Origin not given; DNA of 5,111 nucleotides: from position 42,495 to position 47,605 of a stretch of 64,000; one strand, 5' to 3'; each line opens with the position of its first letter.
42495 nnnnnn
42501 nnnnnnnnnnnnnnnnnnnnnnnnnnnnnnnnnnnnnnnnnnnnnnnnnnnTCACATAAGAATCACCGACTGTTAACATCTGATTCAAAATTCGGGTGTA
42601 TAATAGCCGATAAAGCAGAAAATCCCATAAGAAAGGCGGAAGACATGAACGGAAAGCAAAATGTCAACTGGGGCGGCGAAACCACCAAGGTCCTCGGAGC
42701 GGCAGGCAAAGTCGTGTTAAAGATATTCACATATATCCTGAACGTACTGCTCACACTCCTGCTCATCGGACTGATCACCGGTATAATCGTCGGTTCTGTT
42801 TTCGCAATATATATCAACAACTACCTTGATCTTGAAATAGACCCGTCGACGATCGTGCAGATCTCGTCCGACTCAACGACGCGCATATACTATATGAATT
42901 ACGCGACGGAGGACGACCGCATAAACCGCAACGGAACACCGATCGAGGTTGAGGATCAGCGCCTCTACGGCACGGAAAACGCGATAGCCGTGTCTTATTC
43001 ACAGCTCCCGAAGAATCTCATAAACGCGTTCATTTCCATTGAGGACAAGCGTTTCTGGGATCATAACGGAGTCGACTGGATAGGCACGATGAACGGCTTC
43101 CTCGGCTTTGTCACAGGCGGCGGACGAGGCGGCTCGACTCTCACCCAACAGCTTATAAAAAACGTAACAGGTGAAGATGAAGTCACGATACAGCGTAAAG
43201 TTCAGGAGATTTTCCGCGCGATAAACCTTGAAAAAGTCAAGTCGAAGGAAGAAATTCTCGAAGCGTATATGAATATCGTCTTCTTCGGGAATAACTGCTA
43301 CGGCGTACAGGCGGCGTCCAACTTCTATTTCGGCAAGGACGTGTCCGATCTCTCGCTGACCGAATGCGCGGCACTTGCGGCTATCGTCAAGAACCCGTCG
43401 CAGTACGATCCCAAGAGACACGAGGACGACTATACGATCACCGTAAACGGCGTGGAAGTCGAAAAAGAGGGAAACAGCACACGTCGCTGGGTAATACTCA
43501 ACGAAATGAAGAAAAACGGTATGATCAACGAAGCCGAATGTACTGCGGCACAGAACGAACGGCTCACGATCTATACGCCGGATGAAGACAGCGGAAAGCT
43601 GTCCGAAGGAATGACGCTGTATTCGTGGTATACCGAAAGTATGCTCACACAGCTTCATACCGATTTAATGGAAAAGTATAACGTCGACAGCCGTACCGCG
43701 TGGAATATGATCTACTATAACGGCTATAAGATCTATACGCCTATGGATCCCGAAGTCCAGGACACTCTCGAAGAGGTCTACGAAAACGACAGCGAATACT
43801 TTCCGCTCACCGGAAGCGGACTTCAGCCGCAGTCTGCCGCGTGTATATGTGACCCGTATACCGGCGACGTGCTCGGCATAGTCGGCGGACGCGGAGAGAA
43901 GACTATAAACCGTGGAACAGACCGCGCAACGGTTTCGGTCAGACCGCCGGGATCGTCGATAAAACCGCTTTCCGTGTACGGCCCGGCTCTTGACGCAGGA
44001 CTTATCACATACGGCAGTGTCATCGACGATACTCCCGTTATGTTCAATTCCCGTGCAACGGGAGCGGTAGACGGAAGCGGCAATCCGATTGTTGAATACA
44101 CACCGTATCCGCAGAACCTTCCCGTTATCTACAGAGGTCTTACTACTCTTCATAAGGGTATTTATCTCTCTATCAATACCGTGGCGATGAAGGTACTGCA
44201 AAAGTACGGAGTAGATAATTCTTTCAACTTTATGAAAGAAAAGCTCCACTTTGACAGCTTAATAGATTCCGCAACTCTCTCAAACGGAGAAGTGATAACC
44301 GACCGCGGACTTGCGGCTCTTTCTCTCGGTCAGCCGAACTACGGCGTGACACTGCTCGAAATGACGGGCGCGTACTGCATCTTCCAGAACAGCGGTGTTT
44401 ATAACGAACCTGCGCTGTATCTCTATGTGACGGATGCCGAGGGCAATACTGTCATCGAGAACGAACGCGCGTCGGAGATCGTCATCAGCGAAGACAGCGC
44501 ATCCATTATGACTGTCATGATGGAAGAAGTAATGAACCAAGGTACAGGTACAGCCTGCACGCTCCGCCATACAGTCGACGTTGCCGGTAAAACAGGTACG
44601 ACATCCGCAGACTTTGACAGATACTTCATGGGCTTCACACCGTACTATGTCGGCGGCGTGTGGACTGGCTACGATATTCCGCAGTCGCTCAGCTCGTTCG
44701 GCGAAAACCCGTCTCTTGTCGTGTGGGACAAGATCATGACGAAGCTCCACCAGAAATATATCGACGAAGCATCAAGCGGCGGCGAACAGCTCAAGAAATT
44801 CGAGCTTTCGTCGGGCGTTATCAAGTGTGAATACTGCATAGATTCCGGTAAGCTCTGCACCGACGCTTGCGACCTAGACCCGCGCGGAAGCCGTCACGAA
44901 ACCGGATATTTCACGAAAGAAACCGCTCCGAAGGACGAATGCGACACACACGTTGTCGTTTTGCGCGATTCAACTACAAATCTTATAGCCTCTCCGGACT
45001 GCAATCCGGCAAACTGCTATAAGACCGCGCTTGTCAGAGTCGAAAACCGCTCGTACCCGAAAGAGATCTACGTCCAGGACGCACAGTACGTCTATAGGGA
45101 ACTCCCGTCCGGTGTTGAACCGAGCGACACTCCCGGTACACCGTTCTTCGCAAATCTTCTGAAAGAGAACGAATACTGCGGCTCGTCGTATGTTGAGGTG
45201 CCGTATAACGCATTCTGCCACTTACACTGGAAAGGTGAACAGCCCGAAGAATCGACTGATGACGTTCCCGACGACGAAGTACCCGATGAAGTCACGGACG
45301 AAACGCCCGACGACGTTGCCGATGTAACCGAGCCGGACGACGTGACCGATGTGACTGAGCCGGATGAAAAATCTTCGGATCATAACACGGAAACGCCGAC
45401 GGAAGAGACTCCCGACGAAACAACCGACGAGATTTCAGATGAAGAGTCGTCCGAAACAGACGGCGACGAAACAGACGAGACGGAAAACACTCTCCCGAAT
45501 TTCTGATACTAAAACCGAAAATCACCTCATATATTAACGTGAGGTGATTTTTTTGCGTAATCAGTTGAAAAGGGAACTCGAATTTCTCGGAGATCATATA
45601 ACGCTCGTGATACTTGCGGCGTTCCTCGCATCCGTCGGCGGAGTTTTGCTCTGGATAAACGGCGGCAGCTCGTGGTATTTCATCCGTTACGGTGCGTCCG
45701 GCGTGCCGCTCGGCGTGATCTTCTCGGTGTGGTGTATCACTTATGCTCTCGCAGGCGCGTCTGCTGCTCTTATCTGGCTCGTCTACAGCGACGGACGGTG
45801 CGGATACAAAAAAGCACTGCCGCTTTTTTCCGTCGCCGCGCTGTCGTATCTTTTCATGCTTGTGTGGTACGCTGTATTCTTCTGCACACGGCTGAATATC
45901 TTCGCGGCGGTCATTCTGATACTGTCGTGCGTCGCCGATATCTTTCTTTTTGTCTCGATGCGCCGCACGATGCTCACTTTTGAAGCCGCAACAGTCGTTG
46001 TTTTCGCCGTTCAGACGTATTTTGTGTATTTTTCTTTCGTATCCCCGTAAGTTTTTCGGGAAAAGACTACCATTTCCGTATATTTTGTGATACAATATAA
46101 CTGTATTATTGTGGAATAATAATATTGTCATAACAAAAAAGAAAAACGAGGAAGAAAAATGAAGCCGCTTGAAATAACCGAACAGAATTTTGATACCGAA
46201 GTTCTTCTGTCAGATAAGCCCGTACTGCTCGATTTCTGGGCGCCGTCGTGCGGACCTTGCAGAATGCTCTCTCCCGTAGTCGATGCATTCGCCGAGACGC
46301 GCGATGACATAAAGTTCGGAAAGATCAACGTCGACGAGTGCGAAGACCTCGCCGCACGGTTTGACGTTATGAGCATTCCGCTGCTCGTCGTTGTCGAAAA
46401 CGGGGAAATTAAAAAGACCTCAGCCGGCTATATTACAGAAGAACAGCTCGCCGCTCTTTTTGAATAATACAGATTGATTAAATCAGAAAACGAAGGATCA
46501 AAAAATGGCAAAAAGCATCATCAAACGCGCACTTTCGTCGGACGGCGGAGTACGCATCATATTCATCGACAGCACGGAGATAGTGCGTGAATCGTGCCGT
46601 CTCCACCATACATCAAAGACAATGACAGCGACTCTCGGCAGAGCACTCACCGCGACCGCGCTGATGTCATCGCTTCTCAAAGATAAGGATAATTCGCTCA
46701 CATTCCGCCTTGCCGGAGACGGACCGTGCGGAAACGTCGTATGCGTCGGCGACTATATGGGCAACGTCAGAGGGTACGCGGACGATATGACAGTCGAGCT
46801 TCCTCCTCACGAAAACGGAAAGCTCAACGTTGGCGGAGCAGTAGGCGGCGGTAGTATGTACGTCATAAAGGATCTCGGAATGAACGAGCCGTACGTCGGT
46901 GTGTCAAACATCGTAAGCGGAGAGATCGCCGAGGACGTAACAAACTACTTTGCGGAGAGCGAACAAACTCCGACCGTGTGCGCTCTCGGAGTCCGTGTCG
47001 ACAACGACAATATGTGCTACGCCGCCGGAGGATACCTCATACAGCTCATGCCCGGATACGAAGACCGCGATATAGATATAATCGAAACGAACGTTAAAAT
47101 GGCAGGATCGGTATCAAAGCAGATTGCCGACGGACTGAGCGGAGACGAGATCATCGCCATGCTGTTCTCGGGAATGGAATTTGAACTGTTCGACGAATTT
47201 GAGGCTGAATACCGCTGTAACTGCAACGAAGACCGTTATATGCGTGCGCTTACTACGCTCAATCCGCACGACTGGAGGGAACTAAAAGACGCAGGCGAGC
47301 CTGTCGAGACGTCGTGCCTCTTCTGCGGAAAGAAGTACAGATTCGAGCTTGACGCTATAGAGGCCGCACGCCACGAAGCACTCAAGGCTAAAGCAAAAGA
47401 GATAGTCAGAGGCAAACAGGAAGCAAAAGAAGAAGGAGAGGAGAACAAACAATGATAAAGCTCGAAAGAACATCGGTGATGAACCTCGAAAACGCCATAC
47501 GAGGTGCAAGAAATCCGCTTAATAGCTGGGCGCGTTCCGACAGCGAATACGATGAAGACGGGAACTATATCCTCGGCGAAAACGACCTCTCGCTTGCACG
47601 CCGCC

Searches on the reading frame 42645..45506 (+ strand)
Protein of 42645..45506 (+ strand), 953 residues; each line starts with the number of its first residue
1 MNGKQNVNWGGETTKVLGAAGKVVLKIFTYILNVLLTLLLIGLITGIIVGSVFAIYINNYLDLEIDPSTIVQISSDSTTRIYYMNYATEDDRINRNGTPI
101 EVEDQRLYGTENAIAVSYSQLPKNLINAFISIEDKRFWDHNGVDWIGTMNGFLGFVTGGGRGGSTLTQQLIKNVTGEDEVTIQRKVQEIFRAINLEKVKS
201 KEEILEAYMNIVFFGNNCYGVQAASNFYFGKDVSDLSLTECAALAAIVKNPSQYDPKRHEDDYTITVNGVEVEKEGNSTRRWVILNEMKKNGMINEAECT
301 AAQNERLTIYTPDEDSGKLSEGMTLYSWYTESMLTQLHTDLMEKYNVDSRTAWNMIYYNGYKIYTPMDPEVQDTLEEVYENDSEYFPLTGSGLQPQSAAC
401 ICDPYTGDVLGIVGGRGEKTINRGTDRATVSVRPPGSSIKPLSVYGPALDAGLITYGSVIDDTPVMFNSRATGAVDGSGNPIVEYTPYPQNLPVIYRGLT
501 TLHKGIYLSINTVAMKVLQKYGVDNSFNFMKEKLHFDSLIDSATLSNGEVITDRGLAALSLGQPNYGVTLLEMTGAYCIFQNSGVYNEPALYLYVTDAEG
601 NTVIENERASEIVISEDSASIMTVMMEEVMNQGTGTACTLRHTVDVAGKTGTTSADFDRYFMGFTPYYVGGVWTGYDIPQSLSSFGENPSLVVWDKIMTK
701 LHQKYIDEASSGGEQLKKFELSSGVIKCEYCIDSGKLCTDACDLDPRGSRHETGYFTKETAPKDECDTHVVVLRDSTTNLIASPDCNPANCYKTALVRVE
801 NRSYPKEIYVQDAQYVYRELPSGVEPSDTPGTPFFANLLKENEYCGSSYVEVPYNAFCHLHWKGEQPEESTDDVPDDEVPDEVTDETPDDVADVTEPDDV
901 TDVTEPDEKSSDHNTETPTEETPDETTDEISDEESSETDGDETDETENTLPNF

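Call 18: search_protein_families(library=pfam, proteins=[window:42645-45506:+], max_evalue=0.0001)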
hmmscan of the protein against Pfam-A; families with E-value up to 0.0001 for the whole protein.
window:42645-45506:+ (953 aa): 2 families
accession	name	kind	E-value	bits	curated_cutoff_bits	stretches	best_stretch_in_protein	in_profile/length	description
PF00912.28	Transgly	-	3.6e-56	189.8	27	1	110-263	11-166/178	Transglycosylase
PF00905.27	Transpeptidase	-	2.9e-21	76.4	22.1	1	399-654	3-243/299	Penicillin binding protein transpeptidase domain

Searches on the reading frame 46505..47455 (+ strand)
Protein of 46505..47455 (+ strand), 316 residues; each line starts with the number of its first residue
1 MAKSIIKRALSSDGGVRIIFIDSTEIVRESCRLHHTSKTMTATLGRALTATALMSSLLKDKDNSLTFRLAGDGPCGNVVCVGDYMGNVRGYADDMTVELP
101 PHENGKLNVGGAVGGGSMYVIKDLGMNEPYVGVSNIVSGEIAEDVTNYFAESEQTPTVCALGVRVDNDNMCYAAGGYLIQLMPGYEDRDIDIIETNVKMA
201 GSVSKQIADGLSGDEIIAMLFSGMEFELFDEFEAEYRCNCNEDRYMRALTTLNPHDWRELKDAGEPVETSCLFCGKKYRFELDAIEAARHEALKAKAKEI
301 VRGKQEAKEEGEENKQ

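Call 18: search_protein_families(library=pfam, proteins=[window:46505-47455:+], max_evalue=0.0001)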
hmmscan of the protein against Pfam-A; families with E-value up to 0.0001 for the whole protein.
window:46505-47455:+ (316 aa): 1 family
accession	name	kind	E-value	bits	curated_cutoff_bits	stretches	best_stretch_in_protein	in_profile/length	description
PF01430.24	HSP33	-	9.1e-87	291.4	21.4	1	6-281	3-273/273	Hsp33 protein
